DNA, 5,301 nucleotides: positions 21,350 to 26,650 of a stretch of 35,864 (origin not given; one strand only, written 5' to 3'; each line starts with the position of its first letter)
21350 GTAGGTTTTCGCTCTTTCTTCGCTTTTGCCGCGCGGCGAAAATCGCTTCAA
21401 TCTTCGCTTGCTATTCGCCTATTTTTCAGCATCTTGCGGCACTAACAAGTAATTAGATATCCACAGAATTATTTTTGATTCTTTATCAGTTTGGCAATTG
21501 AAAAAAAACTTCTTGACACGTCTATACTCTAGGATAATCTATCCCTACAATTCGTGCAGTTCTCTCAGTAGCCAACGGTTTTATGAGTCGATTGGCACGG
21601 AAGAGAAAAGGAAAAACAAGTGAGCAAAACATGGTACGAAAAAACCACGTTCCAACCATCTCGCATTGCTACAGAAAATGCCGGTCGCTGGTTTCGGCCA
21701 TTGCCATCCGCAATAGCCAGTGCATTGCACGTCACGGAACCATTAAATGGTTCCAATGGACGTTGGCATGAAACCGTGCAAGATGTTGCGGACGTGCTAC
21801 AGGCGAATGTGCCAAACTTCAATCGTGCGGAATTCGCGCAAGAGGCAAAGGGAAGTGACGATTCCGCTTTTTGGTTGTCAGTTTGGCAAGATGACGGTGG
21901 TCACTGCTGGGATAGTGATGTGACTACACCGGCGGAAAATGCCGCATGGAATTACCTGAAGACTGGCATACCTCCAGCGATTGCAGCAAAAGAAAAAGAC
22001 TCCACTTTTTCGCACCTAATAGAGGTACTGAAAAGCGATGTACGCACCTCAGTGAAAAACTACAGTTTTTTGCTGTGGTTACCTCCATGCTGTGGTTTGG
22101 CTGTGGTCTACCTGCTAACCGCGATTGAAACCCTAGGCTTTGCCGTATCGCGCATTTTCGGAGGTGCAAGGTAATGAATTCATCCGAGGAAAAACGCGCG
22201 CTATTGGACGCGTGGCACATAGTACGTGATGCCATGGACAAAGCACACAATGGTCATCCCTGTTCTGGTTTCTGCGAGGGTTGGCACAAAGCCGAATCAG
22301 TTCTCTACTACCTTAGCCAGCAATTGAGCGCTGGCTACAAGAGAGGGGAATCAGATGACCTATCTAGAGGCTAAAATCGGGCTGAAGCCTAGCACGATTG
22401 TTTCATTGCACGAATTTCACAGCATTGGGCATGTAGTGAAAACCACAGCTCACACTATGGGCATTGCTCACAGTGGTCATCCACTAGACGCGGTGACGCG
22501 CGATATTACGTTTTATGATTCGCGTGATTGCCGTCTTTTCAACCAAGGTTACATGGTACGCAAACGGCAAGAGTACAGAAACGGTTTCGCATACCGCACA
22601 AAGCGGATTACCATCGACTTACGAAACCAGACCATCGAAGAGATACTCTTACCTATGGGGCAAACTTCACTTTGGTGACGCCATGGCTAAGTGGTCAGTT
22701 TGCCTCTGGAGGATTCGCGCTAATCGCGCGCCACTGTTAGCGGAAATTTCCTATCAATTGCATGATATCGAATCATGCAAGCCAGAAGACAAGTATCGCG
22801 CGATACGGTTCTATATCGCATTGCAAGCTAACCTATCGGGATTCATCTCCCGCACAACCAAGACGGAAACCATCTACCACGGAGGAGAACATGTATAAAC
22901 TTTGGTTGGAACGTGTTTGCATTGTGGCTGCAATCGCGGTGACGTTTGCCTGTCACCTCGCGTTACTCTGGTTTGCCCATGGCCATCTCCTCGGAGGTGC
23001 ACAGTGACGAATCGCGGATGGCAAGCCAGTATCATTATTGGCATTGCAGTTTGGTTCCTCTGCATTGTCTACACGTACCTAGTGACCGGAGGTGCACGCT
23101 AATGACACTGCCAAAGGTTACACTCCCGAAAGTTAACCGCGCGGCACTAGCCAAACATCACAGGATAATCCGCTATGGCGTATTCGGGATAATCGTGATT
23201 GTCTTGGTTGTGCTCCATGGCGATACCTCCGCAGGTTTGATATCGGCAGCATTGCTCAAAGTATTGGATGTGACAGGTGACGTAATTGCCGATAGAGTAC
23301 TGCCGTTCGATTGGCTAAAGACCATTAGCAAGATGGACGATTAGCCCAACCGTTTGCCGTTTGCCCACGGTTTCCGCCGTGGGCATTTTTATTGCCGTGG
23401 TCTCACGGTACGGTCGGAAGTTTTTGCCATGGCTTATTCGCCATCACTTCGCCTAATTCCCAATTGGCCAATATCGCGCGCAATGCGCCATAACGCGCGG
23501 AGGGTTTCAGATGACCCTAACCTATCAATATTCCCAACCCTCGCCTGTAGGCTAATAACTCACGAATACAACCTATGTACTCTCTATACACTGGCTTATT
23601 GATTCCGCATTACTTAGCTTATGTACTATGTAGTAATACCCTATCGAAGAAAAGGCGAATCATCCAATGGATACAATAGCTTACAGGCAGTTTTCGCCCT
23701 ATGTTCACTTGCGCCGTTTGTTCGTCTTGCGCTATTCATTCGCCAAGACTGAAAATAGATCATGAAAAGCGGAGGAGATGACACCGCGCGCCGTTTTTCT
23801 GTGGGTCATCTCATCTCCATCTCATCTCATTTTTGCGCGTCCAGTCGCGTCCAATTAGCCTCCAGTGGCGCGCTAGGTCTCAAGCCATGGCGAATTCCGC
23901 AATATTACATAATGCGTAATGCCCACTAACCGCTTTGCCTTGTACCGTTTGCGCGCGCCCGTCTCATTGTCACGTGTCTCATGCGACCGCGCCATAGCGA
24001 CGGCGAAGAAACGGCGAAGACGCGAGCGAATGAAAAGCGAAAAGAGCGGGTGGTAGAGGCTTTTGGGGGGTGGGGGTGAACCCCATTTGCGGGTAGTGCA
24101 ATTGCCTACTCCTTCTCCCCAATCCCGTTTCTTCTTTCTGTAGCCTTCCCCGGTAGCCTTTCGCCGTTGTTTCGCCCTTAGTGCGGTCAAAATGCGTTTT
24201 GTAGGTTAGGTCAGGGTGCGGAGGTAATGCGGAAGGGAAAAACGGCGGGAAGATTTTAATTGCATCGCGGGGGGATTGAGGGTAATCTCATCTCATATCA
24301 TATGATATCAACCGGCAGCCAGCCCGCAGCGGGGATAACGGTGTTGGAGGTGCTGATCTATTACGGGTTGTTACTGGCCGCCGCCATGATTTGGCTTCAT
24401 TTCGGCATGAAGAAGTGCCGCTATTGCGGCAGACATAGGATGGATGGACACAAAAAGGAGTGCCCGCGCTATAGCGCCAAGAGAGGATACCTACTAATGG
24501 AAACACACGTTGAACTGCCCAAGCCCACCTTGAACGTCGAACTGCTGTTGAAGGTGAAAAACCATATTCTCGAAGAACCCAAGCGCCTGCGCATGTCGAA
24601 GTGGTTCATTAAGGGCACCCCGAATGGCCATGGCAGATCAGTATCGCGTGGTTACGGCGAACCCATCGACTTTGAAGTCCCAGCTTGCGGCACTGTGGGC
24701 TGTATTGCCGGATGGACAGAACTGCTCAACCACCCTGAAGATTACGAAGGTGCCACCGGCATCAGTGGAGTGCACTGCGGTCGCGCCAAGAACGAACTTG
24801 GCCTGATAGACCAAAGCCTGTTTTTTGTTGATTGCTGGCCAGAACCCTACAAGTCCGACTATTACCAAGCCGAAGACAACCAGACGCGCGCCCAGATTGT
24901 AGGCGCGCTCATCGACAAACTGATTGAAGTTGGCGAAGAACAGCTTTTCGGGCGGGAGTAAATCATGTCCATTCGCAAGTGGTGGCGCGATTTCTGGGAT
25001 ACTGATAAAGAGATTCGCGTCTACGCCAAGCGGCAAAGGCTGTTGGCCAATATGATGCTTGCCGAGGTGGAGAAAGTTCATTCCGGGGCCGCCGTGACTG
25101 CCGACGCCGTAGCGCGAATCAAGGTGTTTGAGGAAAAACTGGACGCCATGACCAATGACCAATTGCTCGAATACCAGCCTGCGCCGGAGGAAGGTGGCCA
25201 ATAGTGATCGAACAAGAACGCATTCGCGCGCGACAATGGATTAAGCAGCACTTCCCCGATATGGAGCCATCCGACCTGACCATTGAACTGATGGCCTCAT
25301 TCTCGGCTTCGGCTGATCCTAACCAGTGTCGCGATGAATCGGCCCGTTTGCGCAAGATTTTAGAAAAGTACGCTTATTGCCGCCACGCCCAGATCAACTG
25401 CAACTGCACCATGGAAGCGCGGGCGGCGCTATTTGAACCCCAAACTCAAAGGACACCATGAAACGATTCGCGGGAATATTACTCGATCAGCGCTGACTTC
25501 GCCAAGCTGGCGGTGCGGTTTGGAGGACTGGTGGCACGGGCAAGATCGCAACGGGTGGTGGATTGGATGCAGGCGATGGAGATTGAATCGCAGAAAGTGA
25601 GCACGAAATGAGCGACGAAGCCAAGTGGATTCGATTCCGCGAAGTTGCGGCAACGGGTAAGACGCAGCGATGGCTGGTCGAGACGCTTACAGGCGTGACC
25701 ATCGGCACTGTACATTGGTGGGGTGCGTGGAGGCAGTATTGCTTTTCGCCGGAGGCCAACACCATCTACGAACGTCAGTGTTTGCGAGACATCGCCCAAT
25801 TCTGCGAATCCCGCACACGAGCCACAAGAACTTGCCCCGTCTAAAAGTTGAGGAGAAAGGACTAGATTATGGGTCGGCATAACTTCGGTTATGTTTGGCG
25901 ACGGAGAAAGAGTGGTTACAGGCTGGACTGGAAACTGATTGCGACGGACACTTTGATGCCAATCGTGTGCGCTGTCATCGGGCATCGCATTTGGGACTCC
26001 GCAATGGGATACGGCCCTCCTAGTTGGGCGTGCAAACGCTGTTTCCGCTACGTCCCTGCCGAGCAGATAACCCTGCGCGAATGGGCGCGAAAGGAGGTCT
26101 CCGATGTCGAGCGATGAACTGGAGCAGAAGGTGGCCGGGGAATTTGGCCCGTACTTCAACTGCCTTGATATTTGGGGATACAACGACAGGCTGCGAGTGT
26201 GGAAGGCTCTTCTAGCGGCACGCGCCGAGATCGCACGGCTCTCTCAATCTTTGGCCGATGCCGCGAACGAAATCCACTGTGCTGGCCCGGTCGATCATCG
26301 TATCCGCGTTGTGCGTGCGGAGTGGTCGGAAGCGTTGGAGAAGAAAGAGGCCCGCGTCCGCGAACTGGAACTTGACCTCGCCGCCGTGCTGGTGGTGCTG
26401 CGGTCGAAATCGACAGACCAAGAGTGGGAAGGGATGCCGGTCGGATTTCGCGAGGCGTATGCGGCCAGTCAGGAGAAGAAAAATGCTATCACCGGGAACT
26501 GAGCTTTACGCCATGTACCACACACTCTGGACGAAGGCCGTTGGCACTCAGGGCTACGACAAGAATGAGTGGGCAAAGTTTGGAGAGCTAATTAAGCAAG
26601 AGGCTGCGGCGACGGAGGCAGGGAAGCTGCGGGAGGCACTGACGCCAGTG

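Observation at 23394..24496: A 1.1-kb noncoding island packed with distinct repeat classes (TCTCAT tandem repeats, 14-bp palindrome, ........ repeats)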

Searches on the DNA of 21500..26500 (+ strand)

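Call 8: search_dna_similar(query=window:21500-26500:+, collection=phages, mode=distant, max_rows=25)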
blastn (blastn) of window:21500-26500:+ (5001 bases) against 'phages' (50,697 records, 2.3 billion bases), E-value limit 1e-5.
No match.

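Call 19: search_rna_families(source=window, start=23300, end=24550, threshold=evalue, max_evalue=5)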
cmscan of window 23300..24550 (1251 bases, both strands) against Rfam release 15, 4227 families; matches with E-value up to 5: 3.
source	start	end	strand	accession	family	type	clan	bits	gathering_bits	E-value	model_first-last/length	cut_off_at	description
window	23752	23834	+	RF03873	mir-3192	Gene; miRNA;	-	18.2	80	2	1-77/77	no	mir-3192 microRNA precursor family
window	23347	23392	+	RF02871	ncS54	Gene; sRNA;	-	15.2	43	2.6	1-79/79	no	Burkholderia sRNA 54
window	23350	23392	+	RF02837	anti-hemB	Gene; sRNA;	-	13.8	49.5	3.8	1-81/81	no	Burkholderia RNA 7 (anti-hemB)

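Call 96: search_dna_similar(query=window:23394-24310:+, collection=plasmids, mode=distant, max_evalue=0.001)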
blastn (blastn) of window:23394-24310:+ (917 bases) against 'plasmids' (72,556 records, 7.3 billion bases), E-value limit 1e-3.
No match.
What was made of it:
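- Tried and rejected: Homologous DNA in GenBank phages or PLSDB plasmids: none (calls 8, 96).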

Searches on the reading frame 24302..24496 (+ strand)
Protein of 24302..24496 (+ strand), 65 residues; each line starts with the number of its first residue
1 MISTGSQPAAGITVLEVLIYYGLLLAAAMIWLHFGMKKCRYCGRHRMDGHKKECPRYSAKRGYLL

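Call 15: search_protein_families(library=phrogs, proteins=[window:24302-24496:+], max_evalue=0.01)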
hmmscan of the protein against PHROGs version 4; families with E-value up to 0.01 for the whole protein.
window:24302-24496:+ (65 aa): 1 family
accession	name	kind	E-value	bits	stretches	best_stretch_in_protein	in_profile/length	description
phrog_2451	-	unknown function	9e-05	22.8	1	35-60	17-43/56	-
